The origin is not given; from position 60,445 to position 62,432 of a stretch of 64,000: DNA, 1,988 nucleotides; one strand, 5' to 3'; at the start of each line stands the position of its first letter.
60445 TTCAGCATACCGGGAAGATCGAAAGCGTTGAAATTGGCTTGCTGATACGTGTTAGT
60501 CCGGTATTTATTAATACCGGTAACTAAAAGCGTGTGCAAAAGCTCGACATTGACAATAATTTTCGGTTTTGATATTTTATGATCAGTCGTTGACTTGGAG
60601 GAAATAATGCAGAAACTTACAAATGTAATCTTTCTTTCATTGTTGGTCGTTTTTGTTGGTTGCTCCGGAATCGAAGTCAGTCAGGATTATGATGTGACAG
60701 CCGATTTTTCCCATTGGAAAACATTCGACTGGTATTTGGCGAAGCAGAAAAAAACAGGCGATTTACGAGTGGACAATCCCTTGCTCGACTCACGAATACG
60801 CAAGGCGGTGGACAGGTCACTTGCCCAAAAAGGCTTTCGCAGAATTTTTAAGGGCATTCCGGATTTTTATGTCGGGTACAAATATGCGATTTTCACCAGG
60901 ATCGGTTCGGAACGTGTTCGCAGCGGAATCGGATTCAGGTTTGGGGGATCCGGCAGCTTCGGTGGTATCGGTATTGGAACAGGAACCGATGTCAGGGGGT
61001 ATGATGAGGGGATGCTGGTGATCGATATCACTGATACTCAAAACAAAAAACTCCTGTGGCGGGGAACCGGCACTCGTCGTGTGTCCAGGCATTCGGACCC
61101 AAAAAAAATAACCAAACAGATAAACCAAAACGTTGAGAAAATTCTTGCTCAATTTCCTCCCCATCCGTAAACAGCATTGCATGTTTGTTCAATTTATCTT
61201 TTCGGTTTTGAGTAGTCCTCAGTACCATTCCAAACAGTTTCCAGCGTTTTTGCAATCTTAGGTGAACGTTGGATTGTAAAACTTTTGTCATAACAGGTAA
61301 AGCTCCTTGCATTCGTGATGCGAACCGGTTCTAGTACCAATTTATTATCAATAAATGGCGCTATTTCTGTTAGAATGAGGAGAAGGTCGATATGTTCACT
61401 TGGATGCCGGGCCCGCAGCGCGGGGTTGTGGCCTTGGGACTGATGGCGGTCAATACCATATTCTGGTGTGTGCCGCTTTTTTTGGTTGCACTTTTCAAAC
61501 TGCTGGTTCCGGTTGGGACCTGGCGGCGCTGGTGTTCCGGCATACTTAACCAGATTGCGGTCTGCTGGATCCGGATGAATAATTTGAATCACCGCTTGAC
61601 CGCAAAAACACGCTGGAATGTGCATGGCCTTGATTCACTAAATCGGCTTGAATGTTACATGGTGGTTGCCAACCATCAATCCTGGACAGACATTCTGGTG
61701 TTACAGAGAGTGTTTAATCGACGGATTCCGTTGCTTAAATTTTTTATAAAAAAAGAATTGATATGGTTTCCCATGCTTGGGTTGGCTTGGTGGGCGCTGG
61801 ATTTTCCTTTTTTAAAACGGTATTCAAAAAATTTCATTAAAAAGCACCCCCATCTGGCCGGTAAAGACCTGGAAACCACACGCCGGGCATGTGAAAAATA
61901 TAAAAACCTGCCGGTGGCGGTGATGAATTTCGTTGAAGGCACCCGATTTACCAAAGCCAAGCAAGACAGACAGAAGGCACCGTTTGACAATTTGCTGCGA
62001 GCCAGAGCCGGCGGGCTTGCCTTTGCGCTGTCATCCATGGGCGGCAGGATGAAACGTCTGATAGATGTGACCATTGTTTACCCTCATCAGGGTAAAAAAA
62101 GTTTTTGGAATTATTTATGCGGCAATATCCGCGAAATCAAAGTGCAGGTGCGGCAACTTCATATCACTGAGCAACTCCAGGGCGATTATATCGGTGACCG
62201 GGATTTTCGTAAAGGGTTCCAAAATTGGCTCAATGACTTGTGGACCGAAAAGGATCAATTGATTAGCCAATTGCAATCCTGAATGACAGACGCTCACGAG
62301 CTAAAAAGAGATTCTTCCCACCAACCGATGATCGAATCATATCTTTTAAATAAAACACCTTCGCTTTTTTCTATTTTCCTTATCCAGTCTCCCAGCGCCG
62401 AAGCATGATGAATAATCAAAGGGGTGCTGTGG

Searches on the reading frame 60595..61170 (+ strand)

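Call 55: search_protein_families(library=pfam, proteins=[window:60595-61170:+], max_evalue=0.00001)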
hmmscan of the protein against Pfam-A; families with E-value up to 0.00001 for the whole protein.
window:60595-61170:+ (191 aa): 1 family
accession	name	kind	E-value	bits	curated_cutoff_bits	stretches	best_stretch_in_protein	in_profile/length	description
PF13590.11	DUF4136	-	1.3e-35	123.5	32.8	1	28-189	1-152/152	Domain of unknown function (DUF4136)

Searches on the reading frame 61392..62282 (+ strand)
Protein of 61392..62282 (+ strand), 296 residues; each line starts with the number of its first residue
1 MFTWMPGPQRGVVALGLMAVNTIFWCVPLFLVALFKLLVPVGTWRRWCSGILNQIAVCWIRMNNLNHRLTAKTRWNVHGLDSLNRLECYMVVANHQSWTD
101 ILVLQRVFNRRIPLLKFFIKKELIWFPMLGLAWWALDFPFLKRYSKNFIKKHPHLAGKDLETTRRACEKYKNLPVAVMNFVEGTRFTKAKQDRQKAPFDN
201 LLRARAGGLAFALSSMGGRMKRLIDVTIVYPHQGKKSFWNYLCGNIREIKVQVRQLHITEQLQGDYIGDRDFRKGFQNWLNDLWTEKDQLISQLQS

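Call 55: search_protein_families(library=pfam, proteins=[window:61392-62282:+], max_evalue=0.00001)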
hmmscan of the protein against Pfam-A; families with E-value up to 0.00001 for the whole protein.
window:61392-62282:+ (296 aa): 1 family
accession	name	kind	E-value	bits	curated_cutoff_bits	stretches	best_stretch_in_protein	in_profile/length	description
PF01553.26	Acyltransferase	-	9.5e-14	51.8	23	1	75-199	2-106/132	Acyltransferase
